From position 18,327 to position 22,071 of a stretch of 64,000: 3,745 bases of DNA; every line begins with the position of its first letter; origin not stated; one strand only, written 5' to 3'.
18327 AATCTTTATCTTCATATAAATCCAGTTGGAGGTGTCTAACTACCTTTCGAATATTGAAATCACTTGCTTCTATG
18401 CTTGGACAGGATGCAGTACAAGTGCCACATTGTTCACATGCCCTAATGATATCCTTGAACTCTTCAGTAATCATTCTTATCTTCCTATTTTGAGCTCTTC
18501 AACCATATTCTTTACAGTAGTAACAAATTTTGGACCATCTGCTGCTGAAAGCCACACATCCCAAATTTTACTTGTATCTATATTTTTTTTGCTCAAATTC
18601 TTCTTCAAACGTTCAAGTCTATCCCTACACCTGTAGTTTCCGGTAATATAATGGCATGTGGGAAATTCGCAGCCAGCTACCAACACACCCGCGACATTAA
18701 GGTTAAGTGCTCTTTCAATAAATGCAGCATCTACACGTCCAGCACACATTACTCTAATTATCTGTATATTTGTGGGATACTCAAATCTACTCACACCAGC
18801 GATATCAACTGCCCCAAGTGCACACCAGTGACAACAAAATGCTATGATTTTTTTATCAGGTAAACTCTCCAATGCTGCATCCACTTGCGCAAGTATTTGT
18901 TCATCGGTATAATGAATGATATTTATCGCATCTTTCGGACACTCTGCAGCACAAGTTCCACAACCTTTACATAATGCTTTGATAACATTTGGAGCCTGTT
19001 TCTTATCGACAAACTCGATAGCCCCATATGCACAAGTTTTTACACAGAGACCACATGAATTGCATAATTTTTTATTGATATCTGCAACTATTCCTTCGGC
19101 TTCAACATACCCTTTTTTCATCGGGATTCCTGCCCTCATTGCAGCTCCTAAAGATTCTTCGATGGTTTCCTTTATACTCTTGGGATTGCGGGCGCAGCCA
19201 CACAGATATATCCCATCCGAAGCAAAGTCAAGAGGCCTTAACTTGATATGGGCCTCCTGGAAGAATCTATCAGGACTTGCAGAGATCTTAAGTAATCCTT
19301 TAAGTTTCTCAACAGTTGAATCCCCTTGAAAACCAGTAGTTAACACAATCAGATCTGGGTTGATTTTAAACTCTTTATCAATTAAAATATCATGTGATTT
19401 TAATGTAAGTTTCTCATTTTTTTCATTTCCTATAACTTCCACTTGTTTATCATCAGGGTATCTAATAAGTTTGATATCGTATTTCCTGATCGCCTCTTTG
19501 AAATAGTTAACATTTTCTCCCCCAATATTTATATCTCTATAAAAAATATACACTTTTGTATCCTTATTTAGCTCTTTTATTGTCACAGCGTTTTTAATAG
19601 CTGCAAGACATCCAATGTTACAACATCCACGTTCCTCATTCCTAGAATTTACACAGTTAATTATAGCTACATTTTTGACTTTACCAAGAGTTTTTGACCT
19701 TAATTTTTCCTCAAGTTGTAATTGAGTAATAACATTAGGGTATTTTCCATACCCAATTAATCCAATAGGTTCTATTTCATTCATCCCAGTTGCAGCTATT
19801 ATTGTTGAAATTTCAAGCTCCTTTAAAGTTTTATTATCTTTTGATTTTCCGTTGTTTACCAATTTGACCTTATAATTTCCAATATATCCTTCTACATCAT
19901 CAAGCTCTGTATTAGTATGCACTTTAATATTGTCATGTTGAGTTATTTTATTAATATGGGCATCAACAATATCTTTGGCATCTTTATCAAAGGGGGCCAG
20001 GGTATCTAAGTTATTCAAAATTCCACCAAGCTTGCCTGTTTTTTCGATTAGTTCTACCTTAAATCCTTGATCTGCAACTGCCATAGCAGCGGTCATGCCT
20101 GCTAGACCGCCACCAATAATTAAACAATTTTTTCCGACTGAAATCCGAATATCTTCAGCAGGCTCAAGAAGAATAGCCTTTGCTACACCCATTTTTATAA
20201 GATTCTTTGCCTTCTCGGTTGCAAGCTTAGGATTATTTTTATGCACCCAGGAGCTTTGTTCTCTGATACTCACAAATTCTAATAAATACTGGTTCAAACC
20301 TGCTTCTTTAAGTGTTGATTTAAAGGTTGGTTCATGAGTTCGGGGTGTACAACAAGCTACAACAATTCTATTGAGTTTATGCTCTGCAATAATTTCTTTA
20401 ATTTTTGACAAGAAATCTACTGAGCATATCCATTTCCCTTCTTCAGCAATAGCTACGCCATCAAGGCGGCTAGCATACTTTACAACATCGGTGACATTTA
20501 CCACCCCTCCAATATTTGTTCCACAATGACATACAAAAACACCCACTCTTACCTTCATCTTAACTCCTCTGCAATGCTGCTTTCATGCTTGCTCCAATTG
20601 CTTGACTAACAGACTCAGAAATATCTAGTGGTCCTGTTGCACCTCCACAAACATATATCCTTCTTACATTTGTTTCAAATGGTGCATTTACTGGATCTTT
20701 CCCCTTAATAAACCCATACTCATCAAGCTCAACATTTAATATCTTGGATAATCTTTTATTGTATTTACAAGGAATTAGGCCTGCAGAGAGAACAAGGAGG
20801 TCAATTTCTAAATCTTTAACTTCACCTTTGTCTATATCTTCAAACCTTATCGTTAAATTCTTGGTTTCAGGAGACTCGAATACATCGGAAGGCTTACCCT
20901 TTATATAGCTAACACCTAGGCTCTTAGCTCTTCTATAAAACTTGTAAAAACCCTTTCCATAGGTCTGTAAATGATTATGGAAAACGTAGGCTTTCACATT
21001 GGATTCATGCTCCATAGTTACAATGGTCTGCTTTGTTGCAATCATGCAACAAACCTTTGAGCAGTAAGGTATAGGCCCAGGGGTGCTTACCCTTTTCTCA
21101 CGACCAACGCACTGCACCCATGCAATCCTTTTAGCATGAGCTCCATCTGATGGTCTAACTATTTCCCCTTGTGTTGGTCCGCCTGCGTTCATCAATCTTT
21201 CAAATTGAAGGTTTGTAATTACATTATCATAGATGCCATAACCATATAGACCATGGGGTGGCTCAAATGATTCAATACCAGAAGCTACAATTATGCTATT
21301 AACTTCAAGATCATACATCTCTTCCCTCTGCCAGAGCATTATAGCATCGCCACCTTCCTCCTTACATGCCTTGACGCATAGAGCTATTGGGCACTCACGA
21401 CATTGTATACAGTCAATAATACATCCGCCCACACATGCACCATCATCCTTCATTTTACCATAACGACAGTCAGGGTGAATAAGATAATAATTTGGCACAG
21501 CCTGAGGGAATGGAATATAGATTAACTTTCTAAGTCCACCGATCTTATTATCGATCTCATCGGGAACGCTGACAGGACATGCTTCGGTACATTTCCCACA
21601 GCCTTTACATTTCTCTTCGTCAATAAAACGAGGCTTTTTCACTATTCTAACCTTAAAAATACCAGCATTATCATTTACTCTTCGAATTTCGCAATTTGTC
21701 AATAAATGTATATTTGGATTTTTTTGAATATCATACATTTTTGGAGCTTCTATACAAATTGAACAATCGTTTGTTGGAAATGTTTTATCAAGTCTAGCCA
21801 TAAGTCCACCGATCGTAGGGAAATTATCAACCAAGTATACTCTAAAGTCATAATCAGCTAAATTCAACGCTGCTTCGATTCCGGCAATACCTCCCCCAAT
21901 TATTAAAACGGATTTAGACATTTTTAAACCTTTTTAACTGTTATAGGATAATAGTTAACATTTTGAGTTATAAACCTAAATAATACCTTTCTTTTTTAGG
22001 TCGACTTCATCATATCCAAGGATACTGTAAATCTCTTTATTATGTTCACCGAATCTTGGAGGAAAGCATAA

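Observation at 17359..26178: Candidate AOR-Hdr redox module: polyferredoxin-AOR-ZnF-MoaD-CoA-transferase-HdrA-HdrA/MvhD-HdrD in one operon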

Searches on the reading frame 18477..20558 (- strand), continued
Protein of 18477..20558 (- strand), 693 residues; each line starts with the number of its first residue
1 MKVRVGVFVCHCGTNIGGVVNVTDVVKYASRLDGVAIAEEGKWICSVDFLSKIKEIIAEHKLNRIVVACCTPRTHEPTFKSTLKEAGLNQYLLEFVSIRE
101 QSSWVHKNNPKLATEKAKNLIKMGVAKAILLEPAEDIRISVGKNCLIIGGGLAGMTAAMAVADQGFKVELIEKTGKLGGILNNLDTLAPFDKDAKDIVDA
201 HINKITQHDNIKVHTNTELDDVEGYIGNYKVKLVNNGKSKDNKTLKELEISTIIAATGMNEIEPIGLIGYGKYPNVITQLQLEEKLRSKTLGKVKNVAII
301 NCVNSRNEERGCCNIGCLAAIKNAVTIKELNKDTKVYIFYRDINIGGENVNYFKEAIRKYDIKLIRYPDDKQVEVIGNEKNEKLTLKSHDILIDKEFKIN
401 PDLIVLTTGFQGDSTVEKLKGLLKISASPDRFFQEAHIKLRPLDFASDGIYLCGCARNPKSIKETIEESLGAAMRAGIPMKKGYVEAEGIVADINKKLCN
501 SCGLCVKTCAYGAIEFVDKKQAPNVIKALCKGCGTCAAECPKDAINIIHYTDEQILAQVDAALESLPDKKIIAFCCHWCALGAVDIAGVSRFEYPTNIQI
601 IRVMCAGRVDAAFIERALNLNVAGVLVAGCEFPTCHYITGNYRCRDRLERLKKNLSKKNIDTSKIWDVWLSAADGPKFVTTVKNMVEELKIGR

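Call 92: search_protein_families(library=pfam, proteins=[L099:287-1762:-, L099:1787-3529:-, L099:3474-5483:-, L099:5488-6612:-, L099:6609-7811:-, L099:7811-8605:-, L099:8731-9204:-, L099:13958-17803:-, L099:17917-20736:-, L099:20891-22636:-], max_evalue=0.00001)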
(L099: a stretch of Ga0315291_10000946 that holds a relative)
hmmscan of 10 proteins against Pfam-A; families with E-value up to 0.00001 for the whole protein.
L099:287-1762:- (491 aa): 4 families
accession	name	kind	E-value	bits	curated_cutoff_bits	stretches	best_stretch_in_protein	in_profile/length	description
PF07992.20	Pyr_redox_2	-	6.6e-41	141.1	26.1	1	17-332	2-287/291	Pyridine nucleotide-disulphide oxidoreductase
PF02852.28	Pyr_redox_dim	-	1.4e-24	86.8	25.3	1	356-465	1-109/110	Pyridine nucleotide-disulphide oxidoreductase, dimerisation domain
PF00070.33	Pyr_redox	-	1.3e-16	61.3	22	1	184-253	2-72/82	Pyridine nucleotide-disulphide oxidoreductase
PF13738.12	Pyr_redox_3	-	3.5e-06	26.9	30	1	134-320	115-305/305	Pyridine nucleotide-disulphide oxidoreductase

L099:1787-3529:- (580 aa): 1 family
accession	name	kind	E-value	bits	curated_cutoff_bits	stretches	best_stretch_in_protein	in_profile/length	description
PF00342.24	PGI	-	1.1e-21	77.5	22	1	107-318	95-309/486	Phosphoglucose isomerase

L099:3474-5483:- (669 aa): 4 families
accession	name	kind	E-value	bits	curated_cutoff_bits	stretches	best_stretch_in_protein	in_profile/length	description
PF00456.26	Transketolase_N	-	1.2e-137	458.8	22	1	4-335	2-334/334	Transketolase, thiamine diphosphate binding domain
PF02779.29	Transket_pyr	-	8.4e-48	162.7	27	1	352-527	3-173/174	Transketolase, pyrimidine binding domain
PF22613.1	Transketolase_C_1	-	1.2e-41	141.9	27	1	543-655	1-113/113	Transketolase-like TK C-terminal domain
PF02780.25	Transketolase_C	-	9.5e-15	55.1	25.9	1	550-659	5-124/124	Transketolase, C-terminal domain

L099:5488-6612:- (374 aa): 5 families
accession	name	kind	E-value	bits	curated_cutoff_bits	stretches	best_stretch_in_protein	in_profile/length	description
PF00441.29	Acyl-CoA_dh_1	-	9.6e-47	159.3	22.4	1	224-372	1-149/150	Acyl-CoA dehydrogenase, C-terminal domain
PF02771.21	Acyl-CoA_dh_N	-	3e-27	95.7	22.9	1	3-113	3-113/113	Acyl-CoA dehydrogenase, N-terminal domain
PF02770.24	Acyl-CoA_dh_M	-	1.2e-26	93.2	33.3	1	117-212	1-97/97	Acyl-CoA dehydrogenase, middle domain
PF08028.16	Acyl-CoA_dh_2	-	1.2e-20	74.6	22.7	1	239-352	1-124/134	Acyl-CoA dehydrogenase, C-terminal domain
PF11794.13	HpaB_N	-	5.4e-06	26.6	35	0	133-218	168-267/270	4-hydroxyphenylacetate 3-hydroxylase N terminal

L099:6609-7811:- (400 aa): 9 families
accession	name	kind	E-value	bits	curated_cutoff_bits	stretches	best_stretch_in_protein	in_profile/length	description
PF01012.27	ETF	-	1.9e-42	145.6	26.7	1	70-249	1-179/181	Electron transfer flavoprotein domain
PF00766.25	ETF_alpha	-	1.4e-33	115.1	27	1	271-350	1-80/81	Electron transfer flavoprotein FAD-binding domain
PF00037.32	Fer4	-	1.1e-11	44.4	21.1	1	4-26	2-24/24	4Fe-4S binding domain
PF13484.11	Fer4_16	-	8.4e-08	33.3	30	0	38-67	2-32/66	4Fe-4S double cluster binding domain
PF12838.12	Fer4_7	-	1.3e-07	32.4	27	1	10-52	2-52/52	4Fe-4S dicluster domain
PF13237.11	Fer4_10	-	1.3e-07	31.9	25.5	1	3-48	2-52/53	4Fe-4S dicluster domain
PF14697.11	Fer4_21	-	1.9e-07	31.5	35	0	5-27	36-59/59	4Fe-4S dicluster domain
PF13187.11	Fer4_9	-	3.4e-07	30.6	27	1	9-53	1-52/52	4Fe-4S dicluster domain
PF12837.12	Fer4_6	-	9.3e-07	29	25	0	6-25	5-24/24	4Fe-4S binding domain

L099:7811-8605:- (264 aa): 1 family
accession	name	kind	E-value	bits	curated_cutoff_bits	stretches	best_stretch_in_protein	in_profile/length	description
PF01012.27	ETF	-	1.5e-43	149.1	26.7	1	25-197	2-168/181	Electron transfer flavoprotein domain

L099:8731-9204:- (157 aa): 0 families

L099:13958-17803:- (1281 aa): 13 families
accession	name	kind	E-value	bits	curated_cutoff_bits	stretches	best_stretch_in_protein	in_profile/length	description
PF01839.29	FG-GAP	-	2.5e-41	139.4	22.1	4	357-395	1-37/37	FG-GAP repeat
PF05345.18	He_PIG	-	9.8e-21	74.4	24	2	821-903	1-95/96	Putative Ig domain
PF13517.12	FG-GAP_3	-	3e-13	50.6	26.9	1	305-377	1-61/61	FG-GAP-like repeat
PF13412.12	HTH_24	-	7.1e-13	48.4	21.9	1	1212-1257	3-48/48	Winged helix-turn-helix DNA-binding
PF24266.1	HTH_HVO_0163_N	-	3.6e-12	46.6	31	1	1140-1201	1-62/70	HVO_0163, N-terminal HTH domain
PF14312.12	FG-GAP_2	-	1.1e-11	45.2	23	0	413-456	13-49/49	FG-GAP repeat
PF01047.28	MarR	-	1.3e-07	31.8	24.6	0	1216-1257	7-48/59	MarR family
PF01022.26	HTH_5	-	6.5e-07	29.6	22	0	1216-1256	6-45/47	Bacterial regulatory protein, arsR family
PF12802.13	MarR_2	-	1.1e-06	29.1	27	0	1216-1261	9-55/61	MarR family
PF24908.1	Ig_SIBA-E_2nd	-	2.4e-06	28.1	27.8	0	859-893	43-77/117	Integrin beta-like protein A-E, second Ig-like domain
PF09339.16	HTH_IclR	-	5.4e-06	26.5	22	0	1217-1257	8-49/52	IclR helix-turn-helix domain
PF17803.7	Cadherin_4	-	6.2e-06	27.1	25.1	0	983-1032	2-51/71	Bacterial cadherin-like domain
PF00801.26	PKD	-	6.3e-06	26.5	23.5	0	1008-1051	11-47/80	PKD domain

L099:17917-20736:- (939 aa): 3 families
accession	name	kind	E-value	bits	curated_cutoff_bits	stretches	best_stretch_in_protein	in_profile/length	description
PF00082.27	Peptidase_S8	-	2.3e-43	149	21.8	1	171-439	2-274/288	Subtilase family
PF22148.1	Fervidolysin_NPro-like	-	2.5e-11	44.2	21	1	50-124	12-81/81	Fervidolysin N-terminal prodomain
PF00041.27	fn3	-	5.4e-06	27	25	0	473-568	4-75/84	Fibronectin type III domain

L099:20891-22636:- (581 aa): 4 families
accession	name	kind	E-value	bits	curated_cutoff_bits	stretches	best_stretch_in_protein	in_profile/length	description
PF05345.18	He_PIG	-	3.1e-28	98.5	24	2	185-267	1-95/96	Putative Ig domain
PF17963.7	Big_9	-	1.3e-15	58.5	23.6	1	357-439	1-87/89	Bacterial Ig domain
PF24908.1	Ig_SIBA-E_2nd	-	4.2e-10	40.2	27.8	0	395-441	41-87/117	Integrin beta-like protein A-E, second Ig-like domain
PF17957.7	Big_7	-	2.6e-07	31.6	24.1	1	448-515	1-68/70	Bacterial Ig domain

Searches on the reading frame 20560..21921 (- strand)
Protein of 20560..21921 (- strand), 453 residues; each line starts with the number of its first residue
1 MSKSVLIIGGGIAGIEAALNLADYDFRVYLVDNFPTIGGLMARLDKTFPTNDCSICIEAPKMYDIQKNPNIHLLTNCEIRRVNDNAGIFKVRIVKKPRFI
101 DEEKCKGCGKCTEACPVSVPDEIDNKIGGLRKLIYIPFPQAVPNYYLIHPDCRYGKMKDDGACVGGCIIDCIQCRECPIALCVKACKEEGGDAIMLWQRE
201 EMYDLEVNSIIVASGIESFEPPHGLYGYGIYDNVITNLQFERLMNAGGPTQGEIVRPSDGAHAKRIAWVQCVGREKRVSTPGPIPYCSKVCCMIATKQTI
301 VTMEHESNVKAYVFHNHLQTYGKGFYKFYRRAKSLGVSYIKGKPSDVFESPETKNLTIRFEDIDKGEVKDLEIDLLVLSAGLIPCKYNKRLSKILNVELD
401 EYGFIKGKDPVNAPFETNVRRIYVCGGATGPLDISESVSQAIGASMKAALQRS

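Call 3: search_protein_families(library=pfam, proteins=[window:20560-21921:-], max_evalue=0.001)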
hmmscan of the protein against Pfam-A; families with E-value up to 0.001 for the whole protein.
window:20560-21921:- (453 aa): 11 families
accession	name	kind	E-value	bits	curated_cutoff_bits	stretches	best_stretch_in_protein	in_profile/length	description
PF07992.20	Pyr_redox_2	-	1.8e-13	51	26.1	2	4-66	2-53/291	Pyridine nucleotide-disulphide oxidoreductase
PF00037.32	Fer4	-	7.4e-07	29.2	21.1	1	100-118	3-21/24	4Fe-4S binding domain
PF12797.12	Fer4_2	-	1.6e-06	28.2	24.5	1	98-117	3-22/22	4Fe-4S binding domain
PF12831.13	FAD_oxidored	-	3.9e-06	26.9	27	1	5-42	2-39/416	FAD dependent oxidoreductase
PF12837.12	Fer4_6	-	4.2e-06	26.9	25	1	100-119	4-23/24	4Fe-4S binding domain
PF01134.28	GIDA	-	3.9e-05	23.3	22.1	1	5-41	2-29/391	Glucose inhibited division protein A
PF00070.33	Pyr_redox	-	8.3e-05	23.5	22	0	4-38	1-35/82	Pyridine nucleotide-disulphide oxidoreductase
PF13450.12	NAD_binding_8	-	0.0001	22.9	21.9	1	7-43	1-37/68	NAD(P)-binding Rossmann-like domain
PF01266.30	DAO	-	0.00039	20.5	27.9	0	5-38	2-35/353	FAD dependent oxidoreductase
PF00890.30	FAD_binding_2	-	0.00081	19.1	20.4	0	5-39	2-36/414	FAD binding domain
PF14697.11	Fer4_21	-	0.00083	19.9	35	1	100-118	3-21/59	4Fe-4S dicluster domain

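Call 4: search_protein_families(library=ncbifam, proteins=[window:20560-21921:-], max_evalue=0.001)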
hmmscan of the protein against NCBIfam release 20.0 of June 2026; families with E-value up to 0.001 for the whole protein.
window:20560-21921:- (453 aa): 23 families
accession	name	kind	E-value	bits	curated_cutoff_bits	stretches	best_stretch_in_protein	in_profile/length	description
NF040770.1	hetero_SS_HdrA2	exception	7e-134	447.7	1100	1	2-449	139-557/777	CoB-CoM heterodisulfide reductase HdrA2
NF041778.1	hetero_SS_HdrA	equivalog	3.6e-99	332.6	1400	1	3-448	143-566/771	ferredoxin:CoB-CoM heterodisulfide reductase subunit HdrA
NF041891.1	hdrA_Methbact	equivalog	2.5e-98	330.2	1300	1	2-449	133-553/762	ferredoxin:CoB-CoM heterodisulfide reductase subunit HdrA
TIGR01350.1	lipoamide_DH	equivalog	5.2e-08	32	408.8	0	354-435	240-315/461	dihydrolipoyl dehydrogenase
TIGR01292.1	TRX_reduct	equivalog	7.6e-07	28.2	343.45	0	357-445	211-289/300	thioredoxin-disulfide reductase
NF005560.0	PRK07233.1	equivalog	1.2e-06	27.6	252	1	4-45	2-43/435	hypothetical protein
NF009409.0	PRK12770.1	subfamily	3.8e-06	26.2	343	0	3-42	19-58/360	putative glutamate synthase subunit beta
TIGR03467.1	HpnE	equivalog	7e-06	25.6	283.05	1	5-41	1-37/430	hydroxysqualene dehydroxylase HpnE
TIGR03385.1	CoA_CoA_reduc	equivalog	1.9e-05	23.7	578.8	0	369-435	230-289/439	CoA-disulfide reductase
NF009410.0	PRK12771.1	subfamily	3.5e-05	22.6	516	1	3-41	139-177/566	NAD(P)-binding protein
TIGR03140.1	AhpF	equivalog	6.8e-05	21.6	502.9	0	2-25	352-375/515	alkyl hydroperoxide reductase subunit F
TIGR03315.1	Se_ygfK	equivalog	0.00011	19.8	835.3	0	359-445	751-832/1012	putative selenate reductase subunit YgfK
TIGR01372.1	soxA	subfamily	0.00014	19.7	1164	0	5-79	171-244/996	sarcosine oxidase subunit alpha family protein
NF005313.0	PRK06847.1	subfamily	0.00027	20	372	1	3-33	5-35/375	hypothetical protein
TIGR01944.1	rnfB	subfamily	0.00028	20.5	68.7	1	93-117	103-127/190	RnfABCDGE type electron transport complex subunit B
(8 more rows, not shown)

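Call 55: search_solved_structures(query=window:20560-21921:-, max_evalue=1e-10, show_alignments=1)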
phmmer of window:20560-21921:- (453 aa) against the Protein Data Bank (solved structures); distinct sequences matched with E-value up to 1e-10: 6.
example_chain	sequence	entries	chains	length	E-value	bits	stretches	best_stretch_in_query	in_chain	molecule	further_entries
9sfi_A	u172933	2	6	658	4.8e-114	384.5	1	2-450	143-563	CoB--CoM heterodisulfide reductase iron-sulfur subunit A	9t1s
5odc_A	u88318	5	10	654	5e-112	377.9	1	3-450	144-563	Heterodisulfide reductase, subunit A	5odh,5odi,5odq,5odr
8rvu_a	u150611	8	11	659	2.3e-106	359.2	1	4-450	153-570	H(2):CoB-CoM heterodisulfide,ferredoxin reductase subunit A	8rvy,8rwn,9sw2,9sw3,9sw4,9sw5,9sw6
8rvv_A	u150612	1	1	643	3.1e-106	358.8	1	4-450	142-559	H(2):CoB-CoM heterodisulfide,ferredoxin reductase subunit A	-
7bkb_A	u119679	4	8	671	6.9e-81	275.2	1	2-450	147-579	CoB--CoM heterodisulfide reductase iron-sulfur subunit A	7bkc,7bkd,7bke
6tjr_A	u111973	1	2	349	5.3e-27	97.6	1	206-448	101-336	Fumarate reductase/succinate dehydrogenase flavoprotein domain protein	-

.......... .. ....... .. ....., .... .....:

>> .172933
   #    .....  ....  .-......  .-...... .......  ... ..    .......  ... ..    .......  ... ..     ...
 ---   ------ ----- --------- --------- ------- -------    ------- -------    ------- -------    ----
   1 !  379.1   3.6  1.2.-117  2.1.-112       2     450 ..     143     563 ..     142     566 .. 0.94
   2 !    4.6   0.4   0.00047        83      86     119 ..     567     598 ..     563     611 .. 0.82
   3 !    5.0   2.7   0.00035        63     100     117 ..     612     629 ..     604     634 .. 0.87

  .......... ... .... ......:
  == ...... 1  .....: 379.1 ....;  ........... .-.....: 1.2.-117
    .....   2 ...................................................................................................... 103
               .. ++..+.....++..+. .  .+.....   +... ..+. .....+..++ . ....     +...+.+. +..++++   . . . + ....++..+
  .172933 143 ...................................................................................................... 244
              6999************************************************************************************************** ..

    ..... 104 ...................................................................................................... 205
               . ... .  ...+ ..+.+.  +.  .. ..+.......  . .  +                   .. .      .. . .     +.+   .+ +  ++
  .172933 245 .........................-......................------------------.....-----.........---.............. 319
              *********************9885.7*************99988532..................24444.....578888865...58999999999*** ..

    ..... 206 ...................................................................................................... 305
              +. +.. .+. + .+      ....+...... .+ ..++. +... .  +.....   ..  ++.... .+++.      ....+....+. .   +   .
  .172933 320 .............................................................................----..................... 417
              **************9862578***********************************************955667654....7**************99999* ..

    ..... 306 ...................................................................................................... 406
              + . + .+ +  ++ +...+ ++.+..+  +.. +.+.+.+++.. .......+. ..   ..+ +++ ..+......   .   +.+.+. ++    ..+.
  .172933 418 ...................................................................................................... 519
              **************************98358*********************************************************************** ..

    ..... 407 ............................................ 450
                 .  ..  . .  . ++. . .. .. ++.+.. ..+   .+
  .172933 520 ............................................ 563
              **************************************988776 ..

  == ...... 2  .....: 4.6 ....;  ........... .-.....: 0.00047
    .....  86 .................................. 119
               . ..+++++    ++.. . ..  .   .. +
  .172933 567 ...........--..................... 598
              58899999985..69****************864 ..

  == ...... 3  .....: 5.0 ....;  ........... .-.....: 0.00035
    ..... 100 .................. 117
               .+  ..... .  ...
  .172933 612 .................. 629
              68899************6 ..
